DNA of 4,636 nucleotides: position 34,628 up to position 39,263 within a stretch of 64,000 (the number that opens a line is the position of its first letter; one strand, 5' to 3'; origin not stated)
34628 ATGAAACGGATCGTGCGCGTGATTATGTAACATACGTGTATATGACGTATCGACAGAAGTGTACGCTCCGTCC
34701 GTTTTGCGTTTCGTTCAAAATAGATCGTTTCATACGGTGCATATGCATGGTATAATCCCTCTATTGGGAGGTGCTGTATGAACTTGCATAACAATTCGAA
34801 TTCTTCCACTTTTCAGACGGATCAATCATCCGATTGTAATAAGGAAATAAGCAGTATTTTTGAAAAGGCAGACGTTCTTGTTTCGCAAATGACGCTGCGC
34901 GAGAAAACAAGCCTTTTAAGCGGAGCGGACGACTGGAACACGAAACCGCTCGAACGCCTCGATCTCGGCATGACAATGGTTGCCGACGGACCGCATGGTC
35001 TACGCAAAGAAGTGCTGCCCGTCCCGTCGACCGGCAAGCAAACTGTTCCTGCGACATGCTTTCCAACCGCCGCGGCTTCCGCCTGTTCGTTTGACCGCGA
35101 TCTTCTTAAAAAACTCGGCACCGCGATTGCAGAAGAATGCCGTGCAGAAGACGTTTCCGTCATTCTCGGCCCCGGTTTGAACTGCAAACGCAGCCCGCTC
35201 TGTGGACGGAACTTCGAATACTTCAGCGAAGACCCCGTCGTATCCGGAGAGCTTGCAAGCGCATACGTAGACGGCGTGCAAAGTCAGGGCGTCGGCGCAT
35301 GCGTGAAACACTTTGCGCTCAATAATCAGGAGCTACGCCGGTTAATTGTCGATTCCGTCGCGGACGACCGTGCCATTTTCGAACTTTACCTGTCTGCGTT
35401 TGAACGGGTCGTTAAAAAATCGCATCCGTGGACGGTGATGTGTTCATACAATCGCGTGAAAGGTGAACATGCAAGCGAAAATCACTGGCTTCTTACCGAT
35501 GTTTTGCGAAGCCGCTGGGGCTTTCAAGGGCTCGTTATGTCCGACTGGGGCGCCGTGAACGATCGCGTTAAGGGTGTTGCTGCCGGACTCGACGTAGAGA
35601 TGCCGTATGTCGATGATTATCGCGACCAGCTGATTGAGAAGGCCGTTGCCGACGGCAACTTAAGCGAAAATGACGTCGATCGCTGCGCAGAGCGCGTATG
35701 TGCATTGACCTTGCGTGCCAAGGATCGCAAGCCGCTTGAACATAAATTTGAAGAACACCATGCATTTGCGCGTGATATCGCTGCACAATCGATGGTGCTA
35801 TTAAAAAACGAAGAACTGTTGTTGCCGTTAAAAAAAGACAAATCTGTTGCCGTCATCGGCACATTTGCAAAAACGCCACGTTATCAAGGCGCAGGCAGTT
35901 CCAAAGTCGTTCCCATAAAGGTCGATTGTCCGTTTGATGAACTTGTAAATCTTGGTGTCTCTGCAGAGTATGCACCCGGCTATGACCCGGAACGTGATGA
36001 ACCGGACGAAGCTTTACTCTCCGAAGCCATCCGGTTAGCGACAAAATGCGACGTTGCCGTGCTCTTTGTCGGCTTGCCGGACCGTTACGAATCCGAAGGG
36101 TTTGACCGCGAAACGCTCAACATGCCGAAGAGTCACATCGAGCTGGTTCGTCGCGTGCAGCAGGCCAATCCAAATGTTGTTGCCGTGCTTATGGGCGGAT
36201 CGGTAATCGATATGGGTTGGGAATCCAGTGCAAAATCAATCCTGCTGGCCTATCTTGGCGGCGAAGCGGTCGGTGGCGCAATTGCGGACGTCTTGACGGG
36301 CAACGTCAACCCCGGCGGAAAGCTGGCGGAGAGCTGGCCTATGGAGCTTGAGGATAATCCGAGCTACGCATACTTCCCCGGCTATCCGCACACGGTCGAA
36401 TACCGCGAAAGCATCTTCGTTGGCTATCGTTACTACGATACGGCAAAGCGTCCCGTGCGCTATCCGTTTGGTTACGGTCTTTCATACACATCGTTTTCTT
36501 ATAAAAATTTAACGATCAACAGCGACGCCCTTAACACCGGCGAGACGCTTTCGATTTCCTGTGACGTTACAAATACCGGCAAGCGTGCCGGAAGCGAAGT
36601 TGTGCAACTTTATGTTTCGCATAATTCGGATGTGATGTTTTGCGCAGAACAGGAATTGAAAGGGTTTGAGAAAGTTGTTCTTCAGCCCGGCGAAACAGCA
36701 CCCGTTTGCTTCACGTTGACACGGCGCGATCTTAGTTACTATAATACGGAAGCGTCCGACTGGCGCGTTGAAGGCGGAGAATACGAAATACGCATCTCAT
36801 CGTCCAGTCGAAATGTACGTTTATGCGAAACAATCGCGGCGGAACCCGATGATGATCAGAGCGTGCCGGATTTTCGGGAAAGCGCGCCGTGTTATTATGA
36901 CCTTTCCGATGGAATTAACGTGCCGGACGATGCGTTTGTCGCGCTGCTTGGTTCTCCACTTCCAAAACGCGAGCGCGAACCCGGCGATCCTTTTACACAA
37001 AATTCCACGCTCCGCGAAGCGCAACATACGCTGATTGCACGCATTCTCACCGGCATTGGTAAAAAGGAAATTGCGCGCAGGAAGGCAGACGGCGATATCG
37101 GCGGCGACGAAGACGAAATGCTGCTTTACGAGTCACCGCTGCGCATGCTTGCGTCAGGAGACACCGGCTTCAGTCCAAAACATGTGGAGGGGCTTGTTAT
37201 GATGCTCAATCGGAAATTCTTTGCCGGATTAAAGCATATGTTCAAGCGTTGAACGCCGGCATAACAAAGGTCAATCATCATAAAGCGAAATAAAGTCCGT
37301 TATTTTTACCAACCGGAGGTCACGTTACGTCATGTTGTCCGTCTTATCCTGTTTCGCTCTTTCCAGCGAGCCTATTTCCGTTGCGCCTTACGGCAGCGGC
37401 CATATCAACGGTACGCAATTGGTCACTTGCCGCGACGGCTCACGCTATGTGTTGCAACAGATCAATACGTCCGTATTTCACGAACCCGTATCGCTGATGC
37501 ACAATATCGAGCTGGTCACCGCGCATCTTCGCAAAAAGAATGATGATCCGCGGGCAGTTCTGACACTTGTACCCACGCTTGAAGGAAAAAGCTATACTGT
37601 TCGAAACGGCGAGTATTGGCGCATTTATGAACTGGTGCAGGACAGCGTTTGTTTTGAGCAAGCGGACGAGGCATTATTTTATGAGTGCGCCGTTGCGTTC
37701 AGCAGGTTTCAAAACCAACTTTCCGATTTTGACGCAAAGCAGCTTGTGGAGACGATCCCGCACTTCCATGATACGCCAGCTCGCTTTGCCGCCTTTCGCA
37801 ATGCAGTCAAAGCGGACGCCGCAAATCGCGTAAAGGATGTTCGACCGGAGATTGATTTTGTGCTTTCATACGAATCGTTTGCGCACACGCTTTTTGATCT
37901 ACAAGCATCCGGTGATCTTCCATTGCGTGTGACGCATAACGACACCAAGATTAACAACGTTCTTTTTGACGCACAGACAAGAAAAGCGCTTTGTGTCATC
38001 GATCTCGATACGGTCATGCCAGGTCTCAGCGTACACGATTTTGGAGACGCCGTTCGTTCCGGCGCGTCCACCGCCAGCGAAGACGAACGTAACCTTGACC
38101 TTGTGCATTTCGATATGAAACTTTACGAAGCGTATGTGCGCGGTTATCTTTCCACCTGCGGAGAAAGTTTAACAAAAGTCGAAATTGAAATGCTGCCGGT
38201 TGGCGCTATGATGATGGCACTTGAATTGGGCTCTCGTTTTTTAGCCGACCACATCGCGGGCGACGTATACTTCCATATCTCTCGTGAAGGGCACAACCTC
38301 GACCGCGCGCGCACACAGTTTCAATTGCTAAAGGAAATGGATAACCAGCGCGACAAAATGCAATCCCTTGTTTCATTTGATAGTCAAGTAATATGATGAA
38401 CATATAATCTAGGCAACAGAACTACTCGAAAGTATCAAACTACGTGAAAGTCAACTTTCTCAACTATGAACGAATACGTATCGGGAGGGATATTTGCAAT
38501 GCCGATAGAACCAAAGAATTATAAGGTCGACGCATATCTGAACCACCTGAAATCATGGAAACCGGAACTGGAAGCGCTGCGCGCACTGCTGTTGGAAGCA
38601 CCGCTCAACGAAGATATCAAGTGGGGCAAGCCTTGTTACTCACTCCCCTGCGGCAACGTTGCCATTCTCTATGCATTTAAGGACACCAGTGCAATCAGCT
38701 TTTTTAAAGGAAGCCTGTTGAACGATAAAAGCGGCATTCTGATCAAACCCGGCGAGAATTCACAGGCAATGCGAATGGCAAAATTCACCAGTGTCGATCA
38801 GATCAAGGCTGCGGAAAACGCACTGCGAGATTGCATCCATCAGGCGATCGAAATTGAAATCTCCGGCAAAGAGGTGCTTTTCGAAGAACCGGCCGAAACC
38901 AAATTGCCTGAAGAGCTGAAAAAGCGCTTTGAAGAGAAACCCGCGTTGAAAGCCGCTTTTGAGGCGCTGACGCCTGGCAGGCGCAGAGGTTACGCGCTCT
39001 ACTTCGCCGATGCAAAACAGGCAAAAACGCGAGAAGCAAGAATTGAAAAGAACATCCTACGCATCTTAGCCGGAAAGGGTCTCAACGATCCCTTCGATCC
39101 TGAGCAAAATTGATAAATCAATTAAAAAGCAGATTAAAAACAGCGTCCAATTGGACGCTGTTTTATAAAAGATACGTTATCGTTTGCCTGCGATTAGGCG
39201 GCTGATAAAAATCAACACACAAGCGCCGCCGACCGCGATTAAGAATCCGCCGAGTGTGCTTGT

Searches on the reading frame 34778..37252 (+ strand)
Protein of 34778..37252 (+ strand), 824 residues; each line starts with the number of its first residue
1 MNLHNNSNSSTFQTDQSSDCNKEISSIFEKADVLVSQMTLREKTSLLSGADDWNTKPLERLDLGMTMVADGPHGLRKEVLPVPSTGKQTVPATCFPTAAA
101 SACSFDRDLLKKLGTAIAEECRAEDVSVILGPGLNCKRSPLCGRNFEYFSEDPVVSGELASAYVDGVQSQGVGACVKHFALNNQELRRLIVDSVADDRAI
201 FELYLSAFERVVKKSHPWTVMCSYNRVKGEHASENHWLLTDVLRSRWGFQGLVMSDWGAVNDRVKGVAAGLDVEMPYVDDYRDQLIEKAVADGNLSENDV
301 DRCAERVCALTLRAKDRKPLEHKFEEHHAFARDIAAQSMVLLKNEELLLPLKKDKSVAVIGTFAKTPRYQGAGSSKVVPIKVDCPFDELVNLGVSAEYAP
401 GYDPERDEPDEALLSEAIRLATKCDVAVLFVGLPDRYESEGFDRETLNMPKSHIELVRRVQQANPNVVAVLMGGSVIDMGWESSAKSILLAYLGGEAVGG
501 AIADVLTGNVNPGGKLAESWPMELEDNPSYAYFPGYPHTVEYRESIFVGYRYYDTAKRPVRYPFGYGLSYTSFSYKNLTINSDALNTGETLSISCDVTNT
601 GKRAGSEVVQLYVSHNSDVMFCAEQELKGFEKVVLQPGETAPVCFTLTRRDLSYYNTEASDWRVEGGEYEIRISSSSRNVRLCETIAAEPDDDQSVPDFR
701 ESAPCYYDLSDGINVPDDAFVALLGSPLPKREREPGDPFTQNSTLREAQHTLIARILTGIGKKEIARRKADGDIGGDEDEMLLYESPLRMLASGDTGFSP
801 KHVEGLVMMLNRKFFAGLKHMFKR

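Call 6: search_protein_families(library=pfam, proteins=[window:34778-37252:+], max_evalue=0.01)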
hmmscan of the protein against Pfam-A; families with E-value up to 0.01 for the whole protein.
window:34778-37252:+ (824 aa): 3 families
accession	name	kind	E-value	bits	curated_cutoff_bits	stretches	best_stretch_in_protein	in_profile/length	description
PF01915.27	Glyco_hydro_3_C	-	5.6e-50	170.5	31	1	339-570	1-200/200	Glycosyl hydrolase family 3 C-terminal domain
PF00933.27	Glyco_hydro_3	-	2.6e-36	126.1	27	1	92-309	82-315/316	Glycosyl hydrolase family 3 N terminal domain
PF14310.12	Fn3-like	-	4.5e-23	81.6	25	1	607-677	1-71/71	Fibronectin type III-like domain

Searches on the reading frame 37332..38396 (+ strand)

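Call 54: search_protein_families(library=pfam, proteins=[window:37332-38396:+], max_evalue=0.000001)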
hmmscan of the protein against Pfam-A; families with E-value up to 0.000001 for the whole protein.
window:37332-38396:+ (354 aa): 1 family
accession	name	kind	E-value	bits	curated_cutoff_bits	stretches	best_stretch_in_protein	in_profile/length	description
PF01636.29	APH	-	1.2e-14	55.1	23.2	1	17-262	2-219/239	Phosphotransferase enzyme family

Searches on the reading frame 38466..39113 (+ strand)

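Call 54: search_protein_families(library=pfam, proteins=[window:38466-39113:+], max_evalue=0.000001)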
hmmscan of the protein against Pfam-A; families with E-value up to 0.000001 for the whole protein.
window:38466-39113:+ (215 aa): 2 families
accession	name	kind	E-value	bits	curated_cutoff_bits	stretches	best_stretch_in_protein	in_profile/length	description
PF13376.11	OmdA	-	6.7e-18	64.8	25.6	1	146-202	3-59/60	Bacteriocin-protection, YdeI or OmpD-Associated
PF08818.16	DUF1801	-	2.8e-17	63.3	27.2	1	31-128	1-85/85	Domain of unknown function (DU1801)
